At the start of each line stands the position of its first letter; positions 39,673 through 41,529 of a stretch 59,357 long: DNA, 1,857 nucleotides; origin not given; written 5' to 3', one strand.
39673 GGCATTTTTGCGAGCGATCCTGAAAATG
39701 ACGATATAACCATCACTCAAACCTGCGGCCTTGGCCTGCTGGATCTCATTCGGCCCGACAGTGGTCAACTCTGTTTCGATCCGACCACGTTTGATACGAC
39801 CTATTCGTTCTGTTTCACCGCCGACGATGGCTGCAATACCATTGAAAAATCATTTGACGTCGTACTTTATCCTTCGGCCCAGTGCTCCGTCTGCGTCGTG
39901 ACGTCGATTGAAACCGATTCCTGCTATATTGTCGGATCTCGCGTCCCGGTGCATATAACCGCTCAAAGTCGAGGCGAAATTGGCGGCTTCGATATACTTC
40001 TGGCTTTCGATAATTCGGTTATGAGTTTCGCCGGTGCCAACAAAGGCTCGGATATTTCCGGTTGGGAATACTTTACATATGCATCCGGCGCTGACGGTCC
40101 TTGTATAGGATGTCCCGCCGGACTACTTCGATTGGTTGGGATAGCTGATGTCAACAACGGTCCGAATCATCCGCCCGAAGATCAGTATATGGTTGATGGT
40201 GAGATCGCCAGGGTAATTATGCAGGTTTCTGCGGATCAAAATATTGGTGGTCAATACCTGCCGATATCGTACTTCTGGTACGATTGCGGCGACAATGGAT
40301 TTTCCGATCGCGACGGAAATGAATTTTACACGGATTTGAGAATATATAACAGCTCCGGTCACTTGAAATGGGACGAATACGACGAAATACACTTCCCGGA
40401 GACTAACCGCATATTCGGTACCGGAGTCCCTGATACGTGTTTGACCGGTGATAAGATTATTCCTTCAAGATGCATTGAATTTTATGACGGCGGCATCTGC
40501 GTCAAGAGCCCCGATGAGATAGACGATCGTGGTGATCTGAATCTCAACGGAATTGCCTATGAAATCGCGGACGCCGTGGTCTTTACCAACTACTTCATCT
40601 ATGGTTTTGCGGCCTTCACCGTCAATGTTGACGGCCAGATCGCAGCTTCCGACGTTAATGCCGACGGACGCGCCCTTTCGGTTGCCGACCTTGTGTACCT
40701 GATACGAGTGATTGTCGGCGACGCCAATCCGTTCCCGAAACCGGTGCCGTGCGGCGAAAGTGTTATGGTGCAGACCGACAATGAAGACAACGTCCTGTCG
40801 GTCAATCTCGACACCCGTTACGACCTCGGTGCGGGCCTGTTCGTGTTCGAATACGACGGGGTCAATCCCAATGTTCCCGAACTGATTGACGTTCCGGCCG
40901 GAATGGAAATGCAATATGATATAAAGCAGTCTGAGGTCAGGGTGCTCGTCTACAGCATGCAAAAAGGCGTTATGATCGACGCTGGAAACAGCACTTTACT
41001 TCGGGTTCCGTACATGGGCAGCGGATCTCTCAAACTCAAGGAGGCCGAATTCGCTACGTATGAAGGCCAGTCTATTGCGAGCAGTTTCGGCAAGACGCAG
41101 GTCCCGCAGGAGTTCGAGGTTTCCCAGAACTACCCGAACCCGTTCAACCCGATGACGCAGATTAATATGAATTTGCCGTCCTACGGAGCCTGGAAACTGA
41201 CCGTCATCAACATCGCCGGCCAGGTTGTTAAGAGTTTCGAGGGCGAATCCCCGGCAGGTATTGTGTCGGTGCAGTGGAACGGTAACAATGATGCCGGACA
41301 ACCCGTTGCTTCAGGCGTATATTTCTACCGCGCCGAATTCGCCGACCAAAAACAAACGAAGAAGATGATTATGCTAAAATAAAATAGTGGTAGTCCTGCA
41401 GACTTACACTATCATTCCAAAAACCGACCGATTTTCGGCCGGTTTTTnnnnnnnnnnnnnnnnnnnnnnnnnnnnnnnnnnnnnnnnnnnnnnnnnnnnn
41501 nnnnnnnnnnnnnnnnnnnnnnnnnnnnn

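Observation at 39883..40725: Cohesin-like and dockerin modules on the same T9SS-anchored polypeptide: a possible non-cellulosomal assembly system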

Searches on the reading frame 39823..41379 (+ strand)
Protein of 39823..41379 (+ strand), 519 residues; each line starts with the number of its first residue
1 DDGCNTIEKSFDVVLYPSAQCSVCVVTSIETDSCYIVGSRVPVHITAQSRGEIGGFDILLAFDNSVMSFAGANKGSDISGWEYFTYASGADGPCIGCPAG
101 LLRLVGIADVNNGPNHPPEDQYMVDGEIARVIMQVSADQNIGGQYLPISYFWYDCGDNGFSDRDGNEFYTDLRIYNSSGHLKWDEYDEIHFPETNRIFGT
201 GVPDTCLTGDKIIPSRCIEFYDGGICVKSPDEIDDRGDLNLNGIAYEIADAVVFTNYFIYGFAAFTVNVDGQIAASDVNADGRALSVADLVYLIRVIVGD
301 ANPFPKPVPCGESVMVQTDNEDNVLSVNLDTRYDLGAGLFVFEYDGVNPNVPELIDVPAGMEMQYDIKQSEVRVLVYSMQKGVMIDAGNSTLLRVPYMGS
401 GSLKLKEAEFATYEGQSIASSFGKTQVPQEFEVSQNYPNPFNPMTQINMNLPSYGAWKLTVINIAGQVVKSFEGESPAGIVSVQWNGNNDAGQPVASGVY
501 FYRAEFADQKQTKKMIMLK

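Call 5: search_protein_families(library=pfam, proteins=[window:39823-41379:+], max_evalue=1)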
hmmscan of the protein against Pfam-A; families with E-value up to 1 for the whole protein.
window:39823-41379:+ (519 aa): 4 families
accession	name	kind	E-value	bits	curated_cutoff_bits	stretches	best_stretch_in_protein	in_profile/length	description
PF13860.13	FlgD_ig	-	4.5e-09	36.6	27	1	456-505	24-74/79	FlgD Ig-like domain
PF18962.6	Por_Secre_tail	-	9.5e-06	26.3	27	1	437-516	2-74/75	Secretion system C-terminal sorting domain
PF13585.12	CHU_C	-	1.3e-05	25.7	27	1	446-514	19-81/86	CHU_C Type IX secretion signal domain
PF00963.24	Cohesin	-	0.05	14.2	24.1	1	34-79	10-56/139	Cohesin domain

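Call 7: search_protein_families(library=ncbifam, proteins=[window:39823-41379:+], max_evalue=1)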
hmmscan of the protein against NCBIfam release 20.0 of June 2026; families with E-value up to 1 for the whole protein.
window:39823-41379:+ (519 aa): 13 families
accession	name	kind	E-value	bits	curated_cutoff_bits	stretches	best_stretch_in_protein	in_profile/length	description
TIGR04183.1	Por_Secre_tail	domain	8.3e-12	44.9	23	1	437-516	2-70/72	T9SS type A sorting domain-containing protein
NF033707.1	T9SS_sortase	equivalog_domain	1.3e-08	33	420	1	433-514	998-1085/1095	type IX secretion system sortase PorU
NF009276.0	PRK12633.1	equivalog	3.8e-07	30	383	1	458-511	130-188/234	flagellar basal body rod modification protein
NF005176.1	PRK06655.1-1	equivalog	6.7e-07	29.4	230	1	454-515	96-158/197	flagellar hook assembly protein FlgD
NF052228.1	T9SS_PorZ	equivalog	1.6e-06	26.8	260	1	425-513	664-749/757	type IX secretion system anionic LPS delivery protein PorZ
NF052323.1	T9SSA_dep_M6i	equivalog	3.8e-05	21.8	600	1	435-516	959-1037/1043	T9SS-dependent M6-like inactivated metalloprotease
NF038113.1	T9SSA_dep_M36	equivalog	0.00024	19.4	885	1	426-517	787-868/869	T9SS-dependent M36 family metallopeptidase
NF009452.0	PRK12812.1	equivalog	0.00039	19.7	258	1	457-511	154-211/289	flagellar basal body rod modification protein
NF009453.0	PRK12813.1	equivalog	0.0014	18.2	264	1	458-511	127-178/223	flagellar basal body rod modification protein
NF004496.1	PRK05842.1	equivalog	0.0015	17.8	250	1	475-514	189-228/271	flagellar hook assembly protein FlgD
NF009277.0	PRK12634.1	equivalog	0.05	13.7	333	1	452-510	119-178/221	flagellar basal body rod modification protein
NF053608.1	Lsa66_OmpA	equivalog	0.062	11.7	700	1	465-509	187-231/581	fibronectin-binding adhesin Lsa66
TIGR04131.1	Bac_Flav_CTERM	domain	0.086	13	35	1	482-519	48-84/85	T9SS type B sorting domain-containing protein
